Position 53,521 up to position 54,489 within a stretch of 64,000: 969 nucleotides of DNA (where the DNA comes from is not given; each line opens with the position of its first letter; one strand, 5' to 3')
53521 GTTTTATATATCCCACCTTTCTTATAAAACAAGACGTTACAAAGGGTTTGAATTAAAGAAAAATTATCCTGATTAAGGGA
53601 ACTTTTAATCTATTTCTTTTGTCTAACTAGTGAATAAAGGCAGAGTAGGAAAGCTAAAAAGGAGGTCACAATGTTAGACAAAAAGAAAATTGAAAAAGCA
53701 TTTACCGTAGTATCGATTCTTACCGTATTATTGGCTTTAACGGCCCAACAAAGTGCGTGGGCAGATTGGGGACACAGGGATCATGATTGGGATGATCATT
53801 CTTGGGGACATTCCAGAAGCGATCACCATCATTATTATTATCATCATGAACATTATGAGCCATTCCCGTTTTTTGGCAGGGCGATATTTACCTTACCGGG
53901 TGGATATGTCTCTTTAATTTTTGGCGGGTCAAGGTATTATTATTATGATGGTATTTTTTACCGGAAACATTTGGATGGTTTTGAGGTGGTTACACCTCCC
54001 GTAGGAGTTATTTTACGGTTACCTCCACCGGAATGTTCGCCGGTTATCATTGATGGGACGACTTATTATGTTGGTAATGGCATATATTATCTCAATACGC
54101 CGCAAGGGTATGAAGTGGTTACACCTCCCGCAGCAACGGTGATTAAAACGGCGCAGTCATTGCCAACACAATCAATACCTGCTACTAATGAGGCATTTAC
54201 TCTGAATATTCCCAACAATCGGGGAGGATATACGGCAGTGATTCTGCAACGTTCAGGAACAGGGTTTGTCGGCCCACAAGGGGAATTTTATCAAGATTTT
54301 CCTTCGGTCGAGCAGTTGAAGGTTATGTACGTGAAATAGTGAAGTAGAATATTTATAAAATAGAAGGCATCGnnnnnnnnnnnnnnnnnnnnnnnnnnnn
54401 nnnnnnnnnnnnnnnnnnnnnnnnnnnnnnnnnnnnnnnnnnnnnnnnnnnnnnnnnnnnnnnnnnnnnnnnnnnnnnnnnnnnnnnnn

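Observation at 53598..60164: ECF sigma / zf-HC2 anti-sigma module controlling a His-rich secreted repeat protein, an LTXXQ (ZraP/Spy-like) protein and a MacAB-TolC pump: candidate metal/envelope-stress efflux operon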

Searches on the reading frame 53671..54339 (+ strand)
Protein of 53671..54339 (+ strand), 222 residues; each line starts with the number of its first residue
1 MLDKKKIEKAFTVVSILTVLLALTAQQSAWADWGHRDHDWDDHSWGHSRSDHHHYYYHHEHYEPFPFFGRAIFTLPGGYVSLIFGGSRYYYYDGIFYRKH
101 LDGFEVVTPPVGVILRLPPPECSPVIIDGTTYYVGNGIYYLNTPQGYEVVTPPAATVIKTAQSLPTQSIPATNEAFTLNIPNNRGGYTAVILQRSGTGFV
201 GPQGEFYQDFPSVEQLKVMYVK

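Call 3: search_protein_families(library=pfam, proteins=[window:53671-54339:+], max_evalue=0.01)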
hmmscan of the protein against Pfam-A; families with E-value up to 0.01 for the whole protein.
window:53671-54339:+ (222 aa): 1 family
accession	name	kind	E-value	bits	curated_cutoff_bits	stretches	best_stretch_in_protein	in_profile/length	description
PF20125.4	DUF6515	-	2.6e-21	76.7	24.9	1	46-160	21-139/179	Family of unknown function (DUF6515)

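Call 4: search_protein_families(library=ncbifam, proteins=[window:53671-54339:+], max_evalue=0.01)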
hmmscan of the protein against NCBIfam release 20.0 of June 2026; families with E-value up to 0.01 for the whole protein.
window:53671-54339:+ (222 aa): 0 families

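Call 8: find_encoding_contigs(protein=window:53671-54339:+, flank=10000, max_places=6)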
Protein window:53671-54339:+ (222 aa): no gene with exactly this product is on record in the collection.

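Call 9: find_homologous_proteins(query=window:53671-54339:+)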
Query window:53671-54339:+ (222 aa): 219 proteins with E <= 0.001 among 757 candidates; the best 120 are listed.
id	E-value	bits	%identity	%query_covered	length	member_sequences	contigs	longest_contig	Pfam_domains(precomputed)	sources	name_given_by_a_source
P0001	3.6e-152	522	100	100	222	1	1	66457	PF20125.5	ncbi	-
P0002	6.5e-61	224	53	86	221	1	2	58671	PF20125.5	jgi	jgi:hypothetical protein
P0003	3.0e-60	222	47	99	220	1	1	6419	PF20125.5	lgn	-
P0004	1.7e-57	213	50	71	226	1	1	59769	PF20125.5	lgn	-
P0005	8.3e-56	207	44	100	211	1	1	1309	PF20125.5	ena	-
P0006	6.0e-55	204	49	100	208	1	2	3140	PF20125.5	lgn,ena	-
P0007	6.8e-54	201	46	98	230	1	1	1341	PF20125.5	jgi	jgi:hypothetical protein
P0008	7.1e-54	201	46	100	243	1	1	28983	PF20125.5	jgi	jgi:hypothetical protein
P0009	1.2e-53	200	50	80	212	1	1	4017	PF20125.5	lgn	-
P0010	1.3e-51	193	46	99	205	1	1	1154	PF20125.5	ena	-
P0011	2.2e-51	193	44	100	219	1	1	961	PF20125.5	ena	-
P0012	8.8e-51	191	50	84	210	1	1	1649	PF20125.5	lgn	-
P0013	8.9e-51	191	47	100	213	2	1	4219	PF20125.5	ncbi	-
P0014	2.1e-49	186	43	94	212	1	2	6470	PF20125.5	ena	-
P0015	4.2e-49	185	42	100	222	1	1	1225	PF20125.5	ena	-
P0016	5.5e-49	185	46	76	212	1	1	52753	PF20125.5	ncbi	-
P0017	1.3e-48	183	44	100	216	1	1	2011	PF20125.5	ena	-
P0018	4.0e-48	182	44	96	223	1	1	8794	PF20125.5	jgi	jgi:hypothetical protein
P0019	5.6e-48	181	42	100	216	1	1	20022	PF20125.5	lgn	-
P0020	6.5e-48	181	47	99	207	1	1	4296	PF20125.5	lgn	-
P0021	1.1e-47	180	49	69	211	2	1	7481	PF20125.5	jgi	jgi:hypothetical protein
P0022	1.9e-47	180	43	100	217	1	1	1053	PF20125.5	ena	-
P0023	3.4e-47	179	45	100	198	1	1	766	PF20125.5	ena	-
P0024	5.2e-47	178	43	100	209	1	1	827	PF20125.5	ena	-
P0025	7.4e-47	178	40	94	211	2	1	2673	PF20125.5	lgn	-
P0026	9.6e-47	177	44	100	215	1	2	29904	PF20125.5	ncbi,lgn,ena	-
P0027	1.5e-46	177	40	100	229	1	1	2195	PF20125.5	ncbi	-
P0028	3.7e-46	175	46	98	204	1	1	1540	PF20125.5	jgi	jgi:hypothetical protein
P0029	7.1e-46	174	46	97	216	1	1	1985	PF20125.5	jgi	jgi:hypothetical protein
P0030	1.4e-45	174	48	73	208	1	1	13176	PF20125.5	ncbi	-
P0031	2.9e-45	172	39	100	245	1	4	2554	PF20125.5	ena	-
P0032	4.5e-45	172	42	100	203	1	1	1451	PF20125.5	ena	-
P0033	5.1e-45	172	42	97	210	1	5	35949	PF20125.5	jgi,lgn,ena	-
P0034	6.8e-45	171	40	95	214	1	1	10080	PF20125.5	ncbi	-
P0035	1.1e-44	171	46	81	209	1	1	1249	PF20125.5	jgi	jgi:hypothetical protein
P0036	1.6e-44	170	41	98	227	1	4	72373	PF20125.5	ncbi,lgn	-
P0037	1.8e-44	170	41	76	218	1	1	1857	PF20125.5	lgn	-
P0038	1.8e-44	170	45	95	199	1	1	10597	PF20125.5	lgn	-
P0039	3.6e-44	169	43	100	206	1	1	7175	PF20125.5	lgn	-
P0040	3.9e-44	169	44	93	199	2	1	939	PF20125.5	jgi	-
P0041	4.1e-44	169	43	100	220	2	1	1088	PF20125.5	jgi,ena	-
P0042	4.3e-44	169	43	80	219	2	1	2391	PF20125.5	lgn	-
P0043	5.5e-44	168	40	81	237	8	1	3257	PF20125.5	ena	-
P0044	5.8e-44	168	45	99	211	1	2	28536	PF20125.5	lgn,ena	-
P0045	6.6e-44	168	41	96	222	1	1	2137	PF20125.5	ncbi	-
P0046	2.7e-43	166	39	100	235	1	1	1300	PF20125.5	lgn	-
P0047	4.3e-43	165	44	100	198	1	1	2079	PF20125.5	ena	-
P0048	1.2e-42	164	48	74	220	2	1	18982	PF20125.5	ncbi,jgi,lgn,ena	ncbi:MAG: DUF6515 family protein [Candidatus Omnitrophota bacterium]|jgi:hypothetical protein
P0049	1.5e-42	164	46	99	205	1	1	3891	PF20125.5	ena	-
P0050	1.5e-42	164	39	100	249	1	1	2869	PF20125.5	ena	-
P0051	4.3e-42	162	42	100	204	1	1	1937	PF20125.5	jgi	-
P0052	8.6e-42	161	39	100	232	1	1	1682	PF20125.5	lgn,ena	-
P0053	9.5e-42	161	39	97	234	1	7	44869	PF20125.5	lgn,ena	-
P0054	2.0e-41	160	43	100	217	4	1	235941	PF20125.5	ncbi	ncbi:MAG: DUF6515 family protein [Candidatus Omnitrophota bacterium]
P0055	3.0e-41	159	44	100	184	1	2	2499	PF20125.5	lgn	-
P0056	3.0e-41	159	41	100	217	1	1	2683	PF20125.5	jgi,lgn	jgi:hypothetical protein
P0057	3.5e-41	159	41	97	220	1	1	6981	PF20125.5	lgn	-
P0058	4.6e-41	159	40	100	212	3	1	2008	PF20125.5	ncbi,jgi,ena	jgi:hypothetical protein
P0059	5.3e-41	159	45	87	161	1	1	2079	PF20125.5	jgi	jgi:hypothetical protein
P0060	7.2e-41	158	46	75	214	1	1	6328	PF20125.5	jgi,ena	-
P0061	8.4e-41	158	39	99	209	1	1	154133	PF20125.5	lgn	-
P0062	9.1e-41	158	42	100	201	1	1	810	PF20125.5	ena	-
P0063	1.2e-40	157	37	69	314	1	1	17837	PF13441.13,PF20125.5,PF05433.21,PF13488.12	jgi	jgi:hypothetical protein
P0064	1.4e-40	157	47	81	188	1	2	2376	PF20125.5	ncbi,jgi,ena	-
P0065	1.5e-40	157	42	95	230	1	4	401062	PF20125.5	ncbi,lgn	-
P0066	1.5e-40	157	41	98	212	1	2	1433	PF20125.5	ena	-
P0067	1.6e-40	157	43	81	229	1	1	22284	PF20125.5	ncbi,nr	ncbi:MAG: hypothetical protein HQL23_06065 [Candidatus Omnitrophica bacterium]|nr:hypothetical prote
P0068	2.1e-40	157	49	77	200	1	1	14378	PF20125.5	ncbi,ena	-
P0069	3.1e-40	156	40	100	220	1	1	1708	PF20125.5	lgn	-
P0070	3.5e-40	156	56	32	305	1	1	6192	PF13441.13,PF20125.5,PF05433.21,PF13488.12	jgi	jgi:hypothetical protein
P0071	6.1e-40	155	41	100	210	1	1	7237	PF20125.5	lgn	-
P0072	7.5e-40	155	42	94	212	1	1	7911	PF20125.5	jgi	jgi:hypothetical protein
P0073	8.0e-40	155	36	94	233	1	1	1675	PF20125.5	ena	-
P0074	8.7e-40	155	43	92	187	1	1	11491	PF20125.5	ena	-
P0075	1.5e-39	154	40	100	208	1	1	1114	PF20125.5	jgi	jgi:hypothetical protein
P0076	1.9e-39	153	39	66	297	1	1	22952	PF13441.13,PF20125.5,PF05433.21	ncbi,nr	ncbi:MAG: glycine zipper 2TM domain-containing protein [Candidatus Omnitrophica bacterium]|nr:glycin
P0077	2.6e-39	153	41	97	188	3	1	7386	PF20125.5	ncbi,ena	-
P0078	4.3e-39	152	41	96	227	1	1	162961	PF20125.5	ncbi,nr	ncbi:MAG: hypothetical protein HQL25_01410 [Candidatus Omnitrophica bacterium]|nr:hypothetical prote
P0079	1.1e-38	151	39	100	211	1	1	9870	PF20125.5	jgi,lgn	jgi:hypothetical protein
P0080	1.2e-38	151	42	100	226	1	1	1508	PF20125.5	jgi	jgi:hypothetical protein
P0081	1.4e-38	151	37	69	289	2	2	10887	PF13441.13,PF20125.5,PF05433.21,PF13488.12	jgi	jgi:hypothetical protein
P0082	3.8e-38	149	44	76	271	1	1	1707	PF20125.5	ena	-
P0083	4.9e-38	149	41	99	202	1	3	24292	PF20125.5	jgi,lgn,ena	-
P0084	5.2e-38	149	42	81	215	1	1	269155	PF20125.5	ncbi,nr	ncbi:MAG: hypothetical protein HQL26_00905 [Candidatus Omnitrophica bacterium]|nr:hypothetical prote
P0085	5.3e-38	149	43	75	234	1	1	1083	PF20125.5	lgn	-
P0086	6.6e-38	148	38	100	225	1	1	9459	PF20125.5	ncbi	-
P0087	1.4e-37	147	42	100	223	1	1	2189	PF20125.5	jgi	jgi:hypothetical protein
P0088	1.4e-37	147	41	100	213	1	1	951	PF20125.5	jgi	jgi:hypothetical protein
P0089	1.6e-37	147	52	34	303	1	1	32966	PF13441.13,PF20125.5,PF05433.21,PF13488.12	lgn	-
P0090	1.9e-37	147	39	100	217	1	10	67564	PF20125.5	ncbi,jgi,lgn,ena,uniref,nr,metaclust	ncbi:MAG: hypothetical protein COS99_05755 [Candidatus Omnitrophica bacterium CG07_land_8_20_14_0_80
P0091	3.5e-37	146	42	82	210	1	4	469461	PF20125.5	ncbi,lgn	-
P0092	3.8e-37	146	37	99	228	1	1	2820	PF20125.5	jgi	-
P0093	6.9e-37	145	45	73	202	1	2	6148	PF20125.5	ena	-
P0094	8.2e-37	145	43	75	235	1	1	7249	PF20125.5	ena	-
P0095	1.0e-36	144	43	75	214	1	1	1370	PF20125.5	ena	-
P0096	1.2e-36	144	45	81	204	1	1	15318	PF20125.5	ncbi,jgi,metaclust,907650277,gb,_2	metaclust:\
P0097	1.7e-36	144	43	92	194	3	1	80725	PF20125.5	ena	-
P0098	1.8e-36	144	37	95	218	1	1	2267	PF20125.5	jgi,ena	-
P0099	1.8e-36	144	43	80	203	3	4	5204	PF20125.5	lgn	-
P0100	2.8e-36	143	40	100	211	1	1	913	PF20125.5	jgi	jgi:hypothetical protein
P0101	3.8e-36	143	41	97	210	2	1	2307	PF20125.5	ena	-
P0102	4.7e-36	142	43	78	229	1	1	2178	PF20125.5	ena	-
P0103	5.1e-36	142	48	69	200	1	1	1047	PF20125.5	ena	-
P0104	8.3e-36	142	44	77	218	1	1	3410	PF20125.5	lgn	-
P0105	1.0e-35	141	47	75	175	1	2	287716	PF20125.5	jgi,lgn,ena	-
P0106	1.5e-35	141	41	93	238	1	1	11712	PF20125.5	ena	-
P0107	6.0e-35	139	57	24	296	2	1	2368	PF13441.13,PF20125.5,PF05433.21,PF13488.12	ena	-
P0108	1.0e-34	138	39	98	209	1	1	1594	PF20125.5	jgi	jgi:hypothetical protein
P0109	2.8e-34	137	60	25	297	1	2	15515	PF20125.5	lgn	-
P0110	2.9e-34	136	47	64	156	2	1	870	PF20125.5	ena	-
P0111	3.8e-34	136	36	100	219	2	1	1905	PF20125.5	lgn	-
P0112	4.6e-34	136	43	75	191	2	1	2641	PF20125.5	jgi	jgi:hypothetical protein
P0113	6.5e-34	135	45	71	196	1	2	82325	PF20125.5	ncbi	-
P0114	1.8e-33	134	36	91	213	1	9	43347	PF20125.5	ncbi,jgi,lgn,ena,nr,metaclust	ncbi:MAG: hypothetical protein A2Y03_10170 [Omnitrophica WOR_2 bacterium GWF2_38_59]|nr:MAG: hypothe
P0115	2.3e-33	134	43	81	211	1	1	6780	PF20125.5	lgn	-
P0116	1.8e-32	131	34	96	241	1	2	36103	PF20125.5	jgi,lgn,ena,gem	-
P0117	5.0e-32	129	38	100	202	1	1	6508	PF20125.5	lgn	-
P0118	6.1e-32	129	35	93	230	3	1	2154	PF20125.5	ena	-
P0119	1.9e-31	127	34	74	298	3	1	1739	PF13441.13,PF20125.5,PF05433.21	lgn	-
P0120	2.1e-31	127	47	65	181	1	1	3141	PF20125.5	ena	-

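Call 12: find_related_loci(query=A1, collection=genome_contigs, flank=10000)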
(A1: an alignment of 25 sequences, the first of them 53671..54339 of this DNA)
Query A1 (222 aa) in genome_contigs; peptide patterns used: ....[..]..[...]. (x = any residue, [..] = any of these).
265 stretches matched a pattern; 124 encode a relative of the query (tblastn E <= 1e-3); the best 80 are kept; 78 distinct loci.
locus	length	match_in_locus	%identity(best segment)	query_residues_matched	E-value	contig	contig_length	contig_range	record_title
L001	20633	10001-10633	42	1-221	3e-50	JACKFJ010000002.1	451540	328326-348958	MAG: Candidatus Omnitrophota bacterium isolate HK-STAS-OMNI-2 HK-STAS-OMNI-2_2, whole genome shotgun sequence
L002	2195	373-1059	40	1-222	1e-50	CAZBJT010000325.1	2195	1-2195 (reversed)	MAG TPA_asm: uncultured Planctomycetales bacterium isolate binchicken_co54_492 genome assembly, contig: NODE_114520_leng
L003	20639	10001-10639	43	2-222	1e-48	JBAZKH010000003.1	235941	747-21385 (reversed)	MAG: Candidatus Omnitrophota bacterium isolate SO_2017_LW4_139 scaffold_150_c1_LW137-91_2017, whole genome shotgun seque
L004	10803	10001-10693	42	1-222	4e-48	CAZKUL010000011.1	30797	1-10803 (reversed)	MAG TPA_asm: uncultured Planctomycetales bacterium isolate binchicken_co241_121 genome assembly, contig: NODE_1378_lengt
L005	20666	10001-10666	42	12-222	7e-48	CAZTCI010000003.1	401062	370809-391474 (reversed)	MAG TPA_asm: uncultured Planctomycetales bacterium isolate binchicken_co185_276 genome assembly, contig: NODE_19_length_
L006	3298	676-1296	38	1-220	4e-48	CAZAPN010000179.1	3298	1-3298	MAG TPA_asm: uncultured Planctomycetales bacterium isolate binchicken_co154_239 genome assembly, contig: NODE_71373_leng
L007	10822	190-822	43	5-222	9e-47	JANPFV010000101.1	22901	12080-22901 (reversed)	MAG: Candidatus Omnitrophota bacterium isolate VAR_69_metabat_93 VAR_69_k141_3384192, whole genome shotgun sequence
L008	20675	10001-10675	39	5-220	2e-46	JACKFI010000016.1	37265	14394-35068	MAG: Candidatus Omnitrophota bacterium isolate HK-STAS-OMNI-1 HK-STAS-OMNI-1_16, whole genome shotgun sequence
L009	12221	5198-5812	39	1-222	2e-46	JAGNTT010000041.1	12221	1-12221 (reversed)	MAG: Candidatus Omnitrophota bacterium isolate Go_SlAct_bin_392 Go_SlAct_23817_length_12221_cov_8.349760, whole genome s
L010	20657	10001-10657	43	11-222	5e-46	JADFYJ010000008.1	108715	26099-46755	MAG: Candidatus Omnitrophota bacterium isolate nDJH6bin5 nDJH6_bin5_NODE_8_length_108715_cov_8.811554, whole genome shot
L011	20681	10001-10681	41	4-220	2e-45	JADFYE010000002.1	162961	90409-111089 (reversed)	MAG: Candidatus Omnitrophota bacterium isolate nDJH6bin14 nDJH6_bin14_NODE_2_length_162961_cov_5.927681, whole genome sh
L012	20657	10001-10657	41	2-222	1e-44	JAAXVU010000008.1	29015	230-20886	MAG: Candidatus Omnitrophota bacterium isolate W9_Combined_metabat1_094 W9_Combined_metabat1_094_NODE_874, whole genome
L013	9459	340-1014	38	1-222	2e-44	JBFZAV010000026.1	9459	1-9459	MAG: Candidatus Omnitrophota bacterium isolate PPR_0476 k121_434718, whole genome shotgun sequence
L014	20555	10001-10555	42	41-222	3e-44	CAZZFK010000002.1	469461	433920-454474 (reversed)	MAG TPA_asm: uncultured bacterium isolate SRP220891_co4_234 genome assembly, contig: NODE_8_length_469461_cov_17.100467,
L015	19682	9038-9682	44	1-222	3e-43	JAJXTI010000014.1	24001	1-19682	MAG: bacterium isolate BP4.bin41 NODE_2210_length_24001_cov_1.418405, whole genome shotgun sequence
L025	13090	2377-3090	39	3-222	1e-39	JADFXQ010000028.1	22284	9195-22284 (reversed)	MAG: Candidatus Omnitrophota bacterium isolate nDJH15bin13 nDJH15_bin13_NODE_28_length_22284_cov_3.101548, whole genome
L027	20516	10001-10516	42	35-222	5e-39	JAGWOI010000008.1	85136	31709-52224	MAG: Candidatus Omnitrophota bacterium isolate REEB252 contig-150_348, whole genome shotgun sequence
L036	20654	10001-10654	36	61-222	4e-37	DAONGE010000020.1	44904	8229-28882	MAG TPA_asm: Candidatus Omnitrophota bacterium isolate AMR_MDS_3825 NODE_741_length_44904_cov_7.319517, whole genome sho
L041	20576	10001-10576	42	43-222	2e-36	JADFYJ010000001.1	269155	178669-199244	MAG: Candidatus Omnitrophota bacterium isolate nDJH6bin5 nDJH6_bin5_NODE_1_length_269155_cov_9.477724, whole genome shot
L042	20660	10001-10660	38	1-222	1e-35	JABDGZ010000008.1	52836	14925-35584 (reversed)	MAG: Candidatus Omnitrophota bacterium isolate BWOrgControl_Nextera71_MAG1 3300021028.a:Ga0206863_1031, whole genome sho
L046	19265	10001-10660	39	9-222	1e-34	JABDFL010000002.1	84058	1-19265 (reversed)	MAG: Candidatus Omnitrophota bacterium isolate BWOrgControl_Nextera26_MAG2 3300020977.a:Ga0206818_1012, whole genome sho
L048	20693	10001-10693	39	1-222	7e-34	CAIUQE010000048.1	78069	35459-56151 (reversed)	MAG: Candidatus Omnitrophica bacterium isolate MJ-2014-D6_bin-075 genome assembly, contig: bin-075:48/49, whole genome s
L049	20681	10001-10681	39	1-220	5e-33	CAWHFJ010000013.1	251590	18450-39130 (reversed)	MAG: Candidatus Omnitrophota bacterium isolate MFD04780.bin.2.175 genome assembly, contig: contig_27280, whole genome sh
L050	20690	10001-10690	38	1-222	1e-32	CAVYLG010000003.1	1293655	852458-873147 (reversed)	MAG: Candidatus Omnitrophota bacterium isolate MFD01476.bin.2.120 genome assembly, contig: contig_16581, whole genome sh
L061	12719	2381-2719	50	114-222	5e-29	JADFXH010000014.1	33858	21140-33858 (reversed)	MAG: Candidatus Omnitrophota bacterium isolate nDJH13bin20 nDJH13_bin20_NODE_14_length_33858_cov_10.420800, whole genome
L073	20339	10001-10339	49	119-222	1e-25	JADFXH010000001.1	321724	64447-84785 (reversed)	MAG: Candidatus Omnitrophota bacterium isolate nDJH13bin20 nDJH13_bin20_NODE_1_length_321724_cov_8.495634, whole genome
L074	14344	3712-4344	39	14-222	2e-25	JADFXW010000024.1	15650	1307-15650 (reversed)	MAG: Candidatus Omnitrophota bacterium isolate nDJH2bin13 nDJH2_bin13_NODE_24_length_15650_cov_2.293436, whole genome sh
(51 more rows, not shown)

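Call 19: search_solved_structures(query=A1, max_evalue=10, show_alignments=2)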
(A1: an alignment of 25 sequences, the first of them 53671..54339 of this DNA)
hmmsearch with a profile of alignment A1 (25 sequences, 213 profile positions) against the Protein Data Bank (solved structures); distinct sequences matched with E-value up to 10: 3.
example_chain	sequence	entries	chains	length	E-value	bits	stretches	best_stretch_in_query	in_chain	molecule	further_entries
1o4s_A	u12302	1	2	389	1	12.1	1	131-201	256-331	Aspartate aminotransferase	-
6m25_A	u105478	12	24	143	2.4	10.9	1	16-64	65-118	Sirohydrochlorin cobaltochelatase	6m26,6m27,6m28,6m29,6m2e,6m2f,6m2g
8i56_A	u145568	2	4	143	2.4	10.9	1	16-64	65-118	Sirohydrochlorin cobaltochelatase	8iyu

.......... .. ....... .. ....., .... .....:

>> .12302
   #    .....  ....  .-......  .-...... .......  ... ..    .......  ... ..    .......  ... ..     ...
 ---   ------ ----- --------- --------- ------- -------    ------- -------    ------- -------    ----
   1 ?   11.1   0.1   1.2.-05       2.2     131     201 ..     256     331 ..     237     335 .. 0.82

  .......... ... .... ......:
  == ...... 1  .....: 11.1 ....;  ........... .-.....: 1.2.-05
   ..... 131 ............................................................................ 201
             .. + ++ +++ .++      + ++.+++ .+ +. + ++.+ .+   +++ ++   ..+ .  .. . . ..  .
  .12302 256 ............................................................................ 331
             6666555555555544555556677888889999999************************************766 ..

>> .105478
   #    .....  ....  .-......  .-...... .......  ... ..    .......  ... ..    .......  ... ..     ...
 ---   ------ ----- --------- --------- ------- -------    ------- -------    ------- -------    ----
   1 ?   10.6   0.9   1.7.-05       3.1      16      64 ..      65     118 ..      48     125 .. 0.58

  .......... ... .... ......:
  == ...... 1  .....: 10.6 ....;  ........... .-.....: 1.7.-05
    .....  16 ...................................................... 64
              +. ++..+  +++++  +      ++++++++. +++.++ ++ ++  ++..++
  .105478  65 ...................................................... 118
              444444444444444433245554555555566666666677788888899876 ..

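Call 29: predict_structure(alignment_id=A2)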
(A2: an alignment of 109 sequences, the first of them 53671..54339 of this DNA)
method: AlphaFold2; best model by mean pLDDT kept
length: 222 residues; sequences in the alignment: 109
mean_pLDDT: 81.2   pTM: 0.47
mean pLDDT of the five models: 81.2, 80.6, 79.2, 79.1, 77.0
residues with pLDDT >= 90: 119; 70-90: 43; 50-70: 28; < 50: 32
segments of 3 or more residues with pLDDT < 50: 33-35, 37-39, 42-53, 57-59, 163-171
pLDDT, mean of each block of 10 residues (from residue 1): 82 93 70 49 47 51 73 88 92 92 93 92 92 94 97 79 46 81 94 94 95 94 80
secondary structure, 60 per line:
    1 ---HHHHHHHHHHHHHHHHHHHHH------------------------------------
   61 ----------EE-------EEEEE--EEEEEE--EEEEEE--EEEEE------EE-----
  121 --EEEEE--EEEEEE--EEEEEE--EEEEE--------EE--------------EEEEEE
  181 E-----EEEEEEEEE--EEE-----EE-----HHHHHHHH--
elements in order: H4-24 E80-84 E87-92 E95-100 E103-107 E123-127 E130-135 E138-143 E146-150 E175-181 E187-195 E198-200 H213-220
